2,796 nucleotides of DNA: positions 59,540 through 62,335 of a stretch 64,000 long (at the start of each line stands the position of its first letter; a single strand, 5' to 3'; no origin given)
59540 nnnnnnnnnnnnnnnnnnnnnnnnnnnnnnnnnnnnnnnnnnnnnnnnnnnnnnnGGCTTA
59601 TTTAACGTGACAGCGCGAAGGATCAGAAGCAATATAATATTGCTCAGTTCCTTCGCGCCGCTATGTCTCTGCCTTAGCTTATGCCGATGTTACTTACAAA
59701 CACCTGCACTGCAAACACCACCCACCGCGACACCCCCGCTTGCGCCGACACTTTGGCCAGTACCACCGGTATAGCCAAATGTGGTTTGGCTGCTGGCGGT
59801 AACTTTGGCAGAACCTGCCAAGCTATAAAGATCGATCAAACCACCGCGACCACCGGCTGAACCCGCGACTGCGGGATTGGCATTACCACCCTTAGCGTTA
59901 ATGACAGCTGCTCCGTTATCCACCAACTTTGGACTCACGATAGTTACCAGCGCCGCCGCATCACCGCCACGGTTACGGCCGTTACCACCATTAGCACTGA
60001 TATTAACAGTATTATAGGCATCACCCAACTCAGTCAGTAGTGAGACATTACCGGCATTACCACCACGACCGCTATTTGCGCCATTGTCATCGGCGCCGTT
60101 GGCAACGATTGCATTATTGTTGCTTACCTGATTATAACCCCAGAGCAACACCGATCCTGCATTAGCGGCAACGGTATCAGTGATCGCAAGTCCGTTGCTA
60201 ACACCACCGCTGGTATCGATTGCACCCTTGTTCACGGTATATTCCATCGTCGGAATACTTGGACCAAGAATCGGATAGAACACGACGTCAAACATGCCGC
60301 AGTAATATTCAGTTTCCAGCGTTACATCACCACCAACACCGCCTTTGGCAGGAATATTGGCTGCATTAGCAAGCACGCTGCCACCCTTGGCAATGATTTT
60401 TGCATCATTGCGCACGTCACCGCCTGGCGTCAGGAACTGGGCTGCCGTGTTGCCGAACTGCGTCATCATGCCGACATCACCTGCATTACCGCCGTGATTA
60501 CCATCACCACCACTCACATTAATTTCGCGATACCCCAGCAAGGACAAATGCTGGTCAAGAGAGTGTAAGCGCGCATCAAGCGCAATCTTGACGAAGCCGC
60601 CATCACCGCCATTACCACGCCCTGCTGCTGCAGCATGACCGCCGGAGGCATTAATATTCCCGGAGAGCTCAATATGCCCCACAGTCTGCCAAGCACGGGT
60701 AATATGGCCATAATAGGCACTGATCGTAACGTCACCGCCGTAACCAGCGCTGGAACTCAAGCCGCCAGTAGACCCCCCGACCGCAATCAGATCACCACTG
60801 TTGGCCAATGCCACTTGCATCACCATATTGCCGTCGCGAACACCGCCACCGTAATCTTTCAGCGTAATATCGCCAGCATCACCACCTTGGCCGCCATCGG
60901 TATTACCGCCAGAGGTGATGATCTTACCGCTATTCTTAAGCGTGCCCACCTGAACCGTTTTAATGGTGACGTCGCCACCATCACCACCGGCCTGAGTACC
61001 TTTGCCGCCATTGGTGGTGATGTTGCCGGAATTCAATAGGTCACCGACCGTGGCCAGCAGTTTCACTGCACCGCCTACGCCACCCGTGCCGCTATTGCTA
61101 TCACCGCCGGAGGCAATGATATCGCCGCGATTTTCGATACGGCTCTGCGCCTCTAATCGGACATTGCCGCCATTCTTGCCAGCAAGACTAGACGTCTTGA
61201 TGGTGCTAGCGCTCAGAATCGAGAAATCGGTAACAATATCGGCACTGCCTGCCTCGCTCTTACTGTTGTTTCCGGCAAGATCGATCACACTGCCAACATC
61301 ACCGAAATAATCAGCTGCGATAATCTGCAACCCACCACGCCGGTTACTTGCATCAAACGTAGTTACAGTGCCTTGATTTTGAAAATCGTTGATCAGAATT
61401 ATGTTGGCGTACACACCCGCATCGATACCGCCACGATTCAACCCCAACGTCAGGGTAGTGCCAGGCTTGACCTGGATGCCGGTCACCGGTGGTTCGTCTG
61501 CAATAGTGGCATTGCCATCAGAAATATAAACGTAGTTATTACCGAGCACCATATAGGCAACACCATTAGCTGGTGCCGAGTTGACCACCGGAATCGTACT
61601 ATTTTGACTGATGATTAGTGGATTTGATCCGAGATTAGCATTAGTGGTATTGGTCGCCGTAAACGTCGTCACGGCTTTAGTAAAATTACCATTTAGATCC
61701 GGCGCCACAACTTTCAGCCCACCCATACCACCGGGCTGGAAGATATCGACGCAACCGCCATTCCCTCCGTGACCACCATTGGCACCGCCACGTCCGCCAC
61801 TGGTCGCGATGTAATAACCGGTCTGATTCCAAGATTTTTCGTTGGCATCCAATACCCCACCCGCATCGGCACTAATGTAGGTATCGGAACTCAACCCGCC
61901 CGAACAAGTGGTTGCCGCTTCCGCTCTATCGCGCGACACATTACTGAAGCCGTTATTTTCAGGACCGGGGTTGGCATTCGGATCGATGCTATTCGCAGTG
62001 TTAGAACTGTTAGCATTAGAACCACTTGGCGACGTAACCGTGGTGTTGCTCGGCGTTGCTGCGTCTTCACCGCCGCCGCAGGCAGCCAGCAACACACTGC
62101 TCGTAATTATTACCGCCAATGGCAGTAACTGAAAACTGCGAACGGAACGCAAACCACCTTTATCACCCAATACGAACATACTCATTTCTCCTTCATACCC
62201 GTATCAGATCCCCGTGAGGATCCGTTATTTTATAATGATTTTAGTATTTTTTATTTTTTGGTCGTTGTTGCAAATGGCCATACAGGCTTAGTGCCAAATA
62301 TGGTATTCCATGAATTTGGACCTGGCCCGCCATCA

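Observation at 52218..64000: Undescribed-looking secreted/surface gene cluster downstream of tRNA-Phe: GlyGly-CTERM beta-helix proteins, pentahaem cytochrome c, LolA-like carrier and a giant Gly-rich lipoprotein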

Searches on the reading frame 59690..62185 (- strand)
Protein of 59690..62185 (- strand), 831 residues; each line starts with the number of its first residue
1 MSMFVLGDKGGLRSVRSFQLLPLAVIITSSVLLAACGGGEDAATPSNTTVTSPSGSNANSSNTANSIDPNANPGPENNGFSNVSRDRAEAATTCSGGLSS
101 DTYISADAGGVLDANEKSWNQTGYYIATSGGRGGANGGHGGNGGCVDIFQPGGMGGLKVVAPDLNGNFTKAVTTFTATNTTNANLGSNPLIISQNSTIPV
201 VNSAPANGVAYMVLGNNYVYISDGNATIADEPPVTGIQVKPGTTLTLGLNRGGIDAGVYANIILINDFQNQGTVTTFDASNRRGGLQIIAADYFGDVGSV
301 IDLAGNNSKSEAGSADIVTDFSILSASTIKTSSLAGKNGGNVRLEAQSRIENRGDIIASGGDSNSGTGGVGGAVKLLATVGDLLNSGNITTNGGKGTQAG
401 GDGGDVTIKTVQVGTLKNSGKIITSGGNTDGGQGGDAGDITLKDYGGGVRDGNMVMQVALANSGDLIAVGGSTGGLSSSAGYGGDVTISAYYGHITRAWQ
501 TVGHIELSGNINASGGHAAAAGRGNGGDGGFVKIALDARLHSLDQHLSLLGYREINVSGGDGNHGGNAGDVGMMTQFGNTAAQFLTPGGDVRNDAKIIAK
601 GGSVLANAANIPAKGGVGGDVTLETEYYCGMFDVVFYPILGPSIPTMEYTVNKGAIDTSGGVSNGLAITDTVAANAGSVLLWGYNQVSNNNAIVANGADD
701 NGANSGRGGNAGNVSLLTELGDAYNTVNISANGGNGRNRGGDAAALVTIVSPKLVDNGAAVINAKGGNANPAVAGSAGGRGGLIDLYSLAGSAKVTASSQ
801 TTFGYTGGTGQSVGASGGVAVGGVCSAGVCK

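Call 4: search_protein_families(library=pfam, proteins=[window:59690-62185:-], max_evalue=0.01)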
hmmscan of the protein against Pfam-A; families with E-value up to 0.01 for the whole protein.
window:59690-62185:- (831 aa): 0 families

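Call 5: search_protein_families(library=ncbifam, proteins=[window:59690-62185:-], max_evalue=0.01)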
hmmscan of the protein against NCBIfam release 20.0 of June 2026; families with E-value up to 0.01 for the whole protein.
window:59690-62185:- (831 aa): 0 families

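Call 8: find_encoding_contigs(protein=window:59690-62185:-, flank=10000, max_places=6)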
Protein window:59690-62185:- (831 aa): no gene with exactly this product is on record in the collection.

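Call 20: find_related_loci(query=A1, collection=genome_contigs, flank=10000)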
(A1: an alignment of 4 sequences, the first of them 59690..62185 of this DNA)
Query A1 (831 aa) in genome_contigs; peptide patterns used: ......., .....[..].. (x = any residue, [..] = any of these).
78 stretches matched a pattern; 1 encode a relative of the query (tblastn E <= 1e-3); 1 distinct loci.
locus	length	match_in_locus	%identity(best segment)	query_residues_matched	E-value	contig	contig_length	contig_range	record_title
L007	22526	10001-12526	47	3-830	3e-172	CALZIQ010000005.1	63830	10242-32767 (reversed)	MAG: uncultured Chromatiaceae bacterium isolate FO_M_Gamma_048.3 genome assembly, contig: NODE_11_length_63830_cov_3.292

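Call 23: find_related_loci(query=A1, collection=metagenome_contigs, flank=10000)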
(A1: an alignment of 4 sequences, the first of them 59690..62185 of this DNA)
Query A1 (831 aa) in metagenome_contigs; peptide patterns used: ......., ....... (x = any residue, [..] = any of these).
169 stretches matched a pattern, but none encodes a relative of the query by tblastn (E <= 1e-3).

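Call 24: find_homologous_proteins(query=window:59690-62185:-)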
Query window:59690-62185:- (831 aa): 45 proteins with E <= 0.001 among 8000 candidates.
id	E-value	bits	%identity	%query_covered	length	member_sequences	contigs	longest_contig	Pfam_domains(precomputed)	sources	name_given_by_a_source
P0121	0.0e+0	1748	100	100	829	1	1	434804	-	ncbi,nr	ncbi:MAG: hypothetical protein HY272_07025 [Gammaproteobacteria bacterium]|nr:hypothetical protein [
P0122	0.0e+0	1469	85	100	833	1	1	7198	-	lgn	-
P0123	0.0e+0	1341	77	100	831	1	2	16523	-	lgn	-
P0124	3.2e-209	715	49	95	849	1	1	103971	-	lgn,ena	-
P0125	1.7e-206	706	49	100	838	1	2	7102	-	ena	-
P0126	1.2e-190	654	46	100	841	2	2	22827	-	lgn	-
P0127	1.5e-94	336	41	77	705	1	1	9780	-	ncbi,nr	ncbi:MAG: hypothetical protein VST72_02620, partial [Nitrospirota bacterium]|nr:hypothetical protein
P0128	1.5e-90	323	38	77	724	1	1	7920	-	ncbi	-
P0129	1.6e-73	267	36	82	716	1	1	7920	-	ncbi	-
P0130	1.6e-73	266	35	83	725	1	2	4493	-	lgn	-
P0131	1.8e-70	256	36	78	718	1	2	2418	-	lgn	-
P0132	4.4e-65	239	34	79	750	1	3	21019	-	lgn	-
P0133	8.9e-49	185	32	82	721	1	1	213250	-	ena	-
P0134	1.4e-48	184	33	73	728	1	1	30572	-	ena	-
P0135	4.6e-44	169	31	85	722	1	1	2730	-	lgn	-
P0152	8.9e-18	82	33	30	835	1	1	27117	PF23657.2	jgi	-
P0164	4.2e-5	40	29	61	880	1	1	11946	PF23657.2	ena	-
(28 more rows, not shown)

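Call 25: find_encoding_contigs(protein=P0124, flank=10000, max_places=2)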
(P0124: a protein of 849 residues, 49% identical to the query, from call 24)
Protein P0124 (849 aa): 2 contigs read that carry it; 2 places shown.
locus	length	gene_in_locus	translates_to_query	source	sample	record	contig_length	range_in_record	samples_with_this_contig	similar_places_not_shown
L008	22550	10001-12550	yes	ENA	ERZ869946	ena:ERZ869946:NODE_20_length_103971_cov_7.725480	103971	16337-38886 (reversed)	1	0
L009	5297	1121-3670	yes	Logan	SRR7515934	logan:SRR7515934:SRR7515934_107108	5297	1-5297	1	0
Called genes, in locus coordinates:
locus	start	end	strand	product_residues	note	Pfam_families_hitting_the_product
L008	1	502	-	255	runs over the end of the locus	PF16357:PepSY_TM_like_2 (faint), PF03929:PepSY_TM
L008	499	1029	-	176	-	PF04205:FMN_bind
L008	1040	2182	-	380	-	PF07396:Porin_O_P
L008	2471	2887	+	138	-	-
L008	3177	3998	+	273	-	PF07044:DUF1329 (faint), PF17131:TP_0789-like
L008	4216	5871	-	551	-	PF02415:Chlam_PMP (faint)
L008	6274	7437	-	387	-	PF14522:Cytochrome_C7 (faint), PF22113:Mtrc-MtrF_II-IV_dom (faint), PF13435:Cytochrome_C554 (weak)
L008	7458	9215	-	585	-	-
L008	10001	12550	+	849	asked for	-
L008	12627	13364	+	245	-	-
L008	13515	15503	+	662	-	-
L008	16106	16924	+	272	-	PF13847:Methyltransf_31, PF08241:Methyltransf_11, PF08242:Methyltransf_12, PF13649:Methyltransf_25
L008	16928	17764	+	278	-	PF02353:CMAS, PF01209:Ubie_methyltran, PF00891:Methyltransf_2 (weak), PF13489:Methyltransf_23, PF08241:Methyltransf_11, PF08242:Methyltransf_12, PF13649:Methyltransf_25, PF13847:Methyltransf_31, +2 more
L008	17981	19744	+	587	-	PF23914:TPR_CcmH_CycH, PF13414:TPR_11 (weak), PF13424:TPR_12 (weak), PF13432:TPR_16, PF14559:TPR_19 (weak), PF12895:ANAPC3, PF00685:Sulfotransfer_1, PF13469:Sulfotransfer_3, +17 more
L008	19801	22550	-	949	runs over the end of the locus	PF02463:SMC_N (faint), PF13191:AAA_16 (faint), PF13401:AAA_22 (faint), PF13555:AAA_29 (faint), PF17760:UvrA_inter, PF17755:UvrA_DNA-bind, PF00005:ABC_tran (weak)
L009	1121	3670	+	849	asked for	-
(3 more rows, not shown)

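Call 26: find_encoding_contigs(protein=P0133, flank=10000, max_places=2)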
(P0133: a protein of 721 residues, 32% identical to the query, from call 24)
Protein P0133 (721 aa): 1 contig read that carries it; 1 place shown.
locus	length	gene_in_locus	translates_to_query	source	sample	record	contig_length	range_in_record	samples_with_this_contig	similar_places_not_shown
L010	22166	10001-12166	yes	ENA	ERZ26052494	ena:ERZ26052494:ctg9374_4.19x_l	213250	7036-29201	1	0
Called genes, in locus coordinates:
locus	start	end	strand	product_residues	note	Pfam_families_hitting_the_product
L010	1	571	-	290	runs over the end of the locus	PF02629:CoA_binding, PF13607:Succ_CoA_lig, PF00549:Ligase_CoA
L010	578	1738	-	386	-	PF08442:ATP-grasp_2, PF13549:ATP-grasp_5, PF24948:Citrate_synth_N, PF00549:Ligase_CoA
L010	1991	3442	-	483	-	PF00890:FAD_binding_2, PF01134:GIDA (weak), PF01494:FAD_binding_3 (faint), PF03486:HI0933_like (faint), PF07992:Pyr_redox_2, PF12831:FAD_oxidored (weak), PF00070:Pyr_redox, PF02852:Pyr_redox_dim, +1 more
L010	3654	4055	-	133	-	PF00198:2-oxoacid_dh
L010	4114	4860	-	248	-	PF00364:Biotin_lipoyl, PF25997:BSH_YhbJ (faint), PF02817:E3_binding, PF00198:2-oxoacid_dh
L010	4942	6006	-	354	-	PF02779:Transket_pyr, PF16870:OxoGdeHyase_C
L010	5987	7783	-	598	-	PF16078:2-oxogl_dehyd_N, PF00676:E1_dh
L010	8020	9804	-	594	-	PF01368:DHH, PF02272:DHHA1, PF17768:RecJ_OB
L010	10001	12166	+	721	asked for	-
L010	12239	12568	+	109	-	-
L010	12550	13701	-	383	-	PF14294:DUF4372, PF01609:DDE_Tnp_1, PF13612:DDE_Tnp_1_3 (weak), PF13701:DDE_Tnp_1_4 (weak)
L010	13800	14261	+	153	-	-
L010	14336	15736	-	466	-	PF14821:Thr_synth_N, PF00291:PALP, PF24857:THR4_C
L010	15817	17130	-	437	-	PF03447:NAD_binding_3, PF00742:Homoserine_dh, PF01842:ACT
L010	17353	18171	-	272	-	PF10411:DsbC_N, PF13098:Thioredoxin_2, PF01323:DSBA (faint)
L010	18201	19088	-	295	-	PF02899:Phage_int_SAM_1, PF13495:Phage_int_SAM_4 (weak), PF00589:Phage_integrase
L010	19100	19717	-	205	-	PF04536:TPM_phosphatase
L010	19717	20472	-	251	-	PF04536:TPM_phosphatase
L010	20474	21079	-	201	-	PF04011:LemA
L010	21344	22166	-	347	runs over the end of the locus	PF09982:LpxR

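Call 27: find_encoding_contigs(protein=P0127, flank=10000, max_places=2)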
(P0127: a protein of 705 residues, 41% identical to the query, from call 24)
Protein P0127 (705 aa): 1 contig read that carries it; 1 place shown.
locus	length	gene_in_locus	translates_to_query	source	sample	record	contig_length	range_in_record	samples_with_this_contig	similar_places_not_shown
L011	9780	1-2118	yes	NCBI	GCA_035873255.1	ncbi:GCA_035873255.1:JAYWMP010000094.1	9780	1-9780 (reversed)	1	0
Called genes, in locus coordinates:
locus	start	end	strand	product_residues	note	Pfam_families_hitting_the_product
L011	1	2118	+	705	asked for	?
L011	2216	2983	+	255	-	-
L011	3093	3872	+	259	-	PF00142:Fer4_NifH (weak), PF01656:CbiA, PF02374:ArsA_ATPase, PF10609:ParA (faint), PF13614:AAA_31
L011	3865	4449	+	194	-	PF01812:5-FTHF_cyc-lig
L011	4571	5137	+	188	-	PF01227:GTP_cyclohydroI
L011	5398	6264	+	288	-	PF00763:THF_DHG_CYH, PF02882:THF_DHG_CYH_C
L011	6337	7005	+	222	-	PF12225:DUF5981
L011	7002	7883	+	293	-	PF02219:MTHFR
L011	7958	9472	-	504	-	PF00497:SBP_bac_3, PF01464:SLT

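Call 31: search_solved_structures(query=A1, max_evalue=1)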
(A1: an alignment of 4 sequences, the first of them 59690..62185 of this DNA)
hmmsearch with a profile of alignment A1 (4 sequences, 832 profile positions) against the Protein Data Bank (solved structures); distinct sequences matched with E-value up to 1: 0.

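Call 55: predict_structure(alignment_id=A2)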
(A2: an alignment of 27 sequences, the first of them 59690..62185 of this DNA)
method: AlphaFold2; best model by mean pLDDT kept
length: 831 residues; sequences in the alignment: 27
mean_pLDDT: 81.4   pTM: 0.83
mean pLDDT of the five models: 81.4, 80.8, 79.9, 79.6, 79.5
residues with pLDDT >= 90: 510; 70-90: 147; 50-70: 46; < 50: 128
segments of 3 or more residues with pLDDT < 50: 1-86, 96-121, 633-639
pLDDT, mean of each block of 10 residues (from residue 1): 26 30 38 28 28 28 29 27 45 52 27 28 86 94 95 90 87 87 90 96 93 93 92 97 96 69 97 92 92 96 82 95 96 92 96 97 93 96 96 95 97 93 96 95 86 83 97 95 96 77 93 96 95 91 87 96 95 86 74 97 89 92 78 48 68 97 75 87 94 96 85 94 94 94 94 90 95 92 91 76 89 92 59 44
secondary structure, 60 per line:
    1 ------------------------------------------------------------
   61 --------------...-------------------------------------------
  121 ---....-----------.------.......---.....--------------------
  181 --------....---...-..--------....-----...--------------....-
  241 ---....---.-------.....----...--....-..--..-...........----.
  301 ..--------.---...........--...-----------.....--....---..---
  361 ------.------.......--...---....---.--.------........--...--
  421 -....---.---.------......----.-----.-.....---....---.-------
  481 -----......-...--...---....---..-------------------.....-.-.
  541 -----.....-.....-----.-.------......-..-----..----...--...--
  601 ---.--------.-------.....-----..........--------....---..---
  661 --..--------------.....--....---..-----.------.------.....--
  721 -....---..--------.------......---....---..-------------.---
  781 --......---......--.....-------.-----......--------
elements in order (helices of 4 or more, strands of 3 or more residues): E124-127 E146-152 E156-160 E189-192 E196-198 E210-213 E219-221 E236-239 E244-247 E259-263 E268-270 E273-276 E285-295 E300-302 E315-325 E328-330 E342-346 E349-352 E374-380 E383-385 E389-392 E406-413 E416-418 E422-425 E440-445 E458-462 E466-469 E486-491 E493-495 E498-500 E504-507 E532-536 E546-550 E552-556 E571-576 E591-593 E596-598 E621-625 H631-640 E649-652 E679-683 E686-689 E714-718 E722-725 E746-751 E755-758 E783-788 E795-797 E818-823

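Call 57: fold_search(model_id=the predicted structure, library=pdb)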
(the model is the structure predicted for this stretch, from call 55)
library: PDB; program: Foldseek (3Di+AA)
matches with E <= 10: 49; with E <= 0.001: 0
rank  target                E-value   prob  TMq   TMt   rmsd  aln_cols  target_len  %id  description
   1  3suc                  2.8e-01  0.04  0.11  0.12  22.1       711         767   11  Crystal structure of the pre-mature bacteriophage phi29 gene product 12 (released 2011-08-03)
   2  8cpk_A                3.2e-01  0.08  0.14  0.23  18.4       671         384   13  Crystal structure of EtpA secretion domain from Enterotoxigenic Escherichia coli (released 2024-01-10)
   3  4wa0                  6.3e-01  0.06  0.09  0.18  27.0       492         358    8  The structure of a possible adhesin C-terminal domain from Caldicellulosiruptor kronotskyensis (released 2015-03-04)
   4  6n2b_A                7.2e-01  0.08  0.11  0.22  24.6       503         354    9  The Crystal Structure of Caldicellulosiruptor kristjanssonii Tapirin C-terminal domain (released 2018-12-19)
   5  8vbb_A                1.0e+00  0.03  0.14  0.12  26.0       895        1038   13  The secreted adhesin EtpA of Enterotoxigenic Escherichia coli in complex with the mouse mAb 1G05 (released 2024-09-04)
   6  5awg_E                1.6e+00  0.02  0.10  0.16  18.3       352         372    8  Crystal structure of Hg-bound SufB-SufC-SufD complex from Escherichia coli (released 2015-11-11)
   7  3h09_A                1.6e+00  0.05  0.22  0.20  14.0       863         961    8  The structure of Haemophilus influenzae IgA1 protease (released 2009-04-21)
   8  3ak5_D                1.6e+00  0.02  0.12  0.12  20.4       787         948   11  Hemoglobin protease (Hbp) passenger missing domain-2 (released 2010-10-06)
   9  5awf_E                2.0e+00  0.02  0.08  0.14  18.6       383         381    6  Crystal structure of SufB-SufC-SufD complex from Escherichia coli (released 2015-11-11)
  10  3p4g_C                2.2e+00  0.03  0.12  0.22  15.1       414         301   11  X-ray crystal structure of a hyperactive, Ca2+-dependent, beta-helical antifreeze protein from an Antarctic bacterium (released 2011-04-27)
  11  2odl                  2.3e+00  0.07  0.17  0.32  12.1       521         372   11  Crystal structure of the HMW1 secretion domain from Haemophilus influenzae (released 2007-08-21)
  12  8cpk_B                2.3e+00  0.02  0.12  0.20  18.5       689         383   13  Crystal structure of EtpA secretion domain from Enterotoxigenic Escherichia coli (released 2024-01-10)
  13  3p4g_B                2.5e+00  0.03  0.12  0.22  15.8       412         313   11  X-ray crystal structure of a hyperactive, Ca2+-dependent, beta-helical antifreeze protein from an Antarctic bacterium (released 2011-04-27)
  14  1rwr                  3.4e+00  0.03  0.12  0.26  15.4       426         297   11  Crystal structure of filamentous hemagglutinin secretion domain (released 2004-04-13)
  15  6nyf_A                3.4e+00  0.01  0.12  0.13  19.7       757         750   11  Helicobacter pylori Vacuolating Cytotoxin A Oligomeric Assembly 1 (OA-1) (released 2019-03-27)
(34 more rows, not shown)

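Call 79: search_protein_families(library=pfam, proteins=[P0152, P0164, P0133, P0127, L008:2471-2887:+], max_evalue=0.01)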
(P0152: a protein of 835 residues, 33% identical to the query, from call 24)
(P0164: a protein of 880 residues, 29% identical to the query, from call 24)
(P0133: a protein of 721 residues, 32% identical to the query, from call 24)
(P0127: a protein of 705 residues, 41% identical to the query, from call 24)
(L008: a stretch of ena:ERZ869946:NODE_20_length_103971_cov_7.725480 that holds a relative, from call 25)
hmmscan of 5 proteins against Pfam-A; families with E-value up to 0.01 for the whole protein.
P0152 (835 aa): 1 family
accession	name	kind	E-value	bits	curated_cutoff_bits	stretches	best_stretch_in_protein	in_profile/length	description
PF23657.1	DUF7151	-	1.3e-21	76.7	27.2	2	33-78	1-46/46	Domain of unknown function (DUF7151)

P0164 (880 aa): 1 family
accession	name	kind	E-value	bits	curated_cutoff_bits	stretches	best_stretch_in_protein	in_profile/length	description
PF23657.1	DUF7151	-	2.7e-13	50.1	27.2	2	34-86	1-46/46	Domain of unknown function (DUF7151)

P0133 (721 aa): 0 families

P0127 (705 aa): 0 families

L008:2471-2887:+ (138 aa): 0 families

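Call 102: search_protein_families(library=ncbifam, proteins=[L008:7458-9215:-], max_evalue=1)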
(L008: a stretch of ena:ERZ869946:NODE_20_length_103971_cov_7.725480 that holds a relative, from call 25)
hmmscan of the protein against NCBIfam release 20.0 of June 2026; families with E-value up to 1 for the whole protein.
L008:7458-9215:- (585 aa): 6 families
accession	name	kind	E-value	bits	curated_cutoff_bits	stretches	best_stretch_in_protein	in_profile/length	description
NF041518.1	choice_anch_Q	domain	1.2e-11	44.7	25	1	445-485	15-57/58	choice-of-anchor Q domain-containing protein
NF033845.1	MSCRAMM_ClfB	exception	0.002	16.2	999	1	508-555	549-598/871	MSCRAMM family adhesin clumping factor ClfB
NF037973.1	metallo_SslE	exception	0.043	11.1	3000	1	497-556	33-92/1519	lipoprotein metalloprotease SslE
NF008084.0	PRK10819.1-5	equivalog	0.1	12.5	315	1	510-535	85-110/249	TonB system transport protein TonB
NF008082.0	PRK10819.1-3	equivalog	0.11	12.3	265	1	500-536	51-89/242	TonB system transport protein TonB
NF052326.1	anti_RE_DarA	equivalog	0.62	8.6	350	0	503-535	374-577/654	antirestriction phage head protein DarA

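Call 110: search_dna_similar(query=window:59690-62185:-, collection=plasmids, mode=protein, max_evalue=0.001, max_rows=10)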
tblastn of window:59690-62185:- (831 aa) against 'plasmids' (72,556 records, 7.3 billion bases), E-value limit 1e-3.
No match.
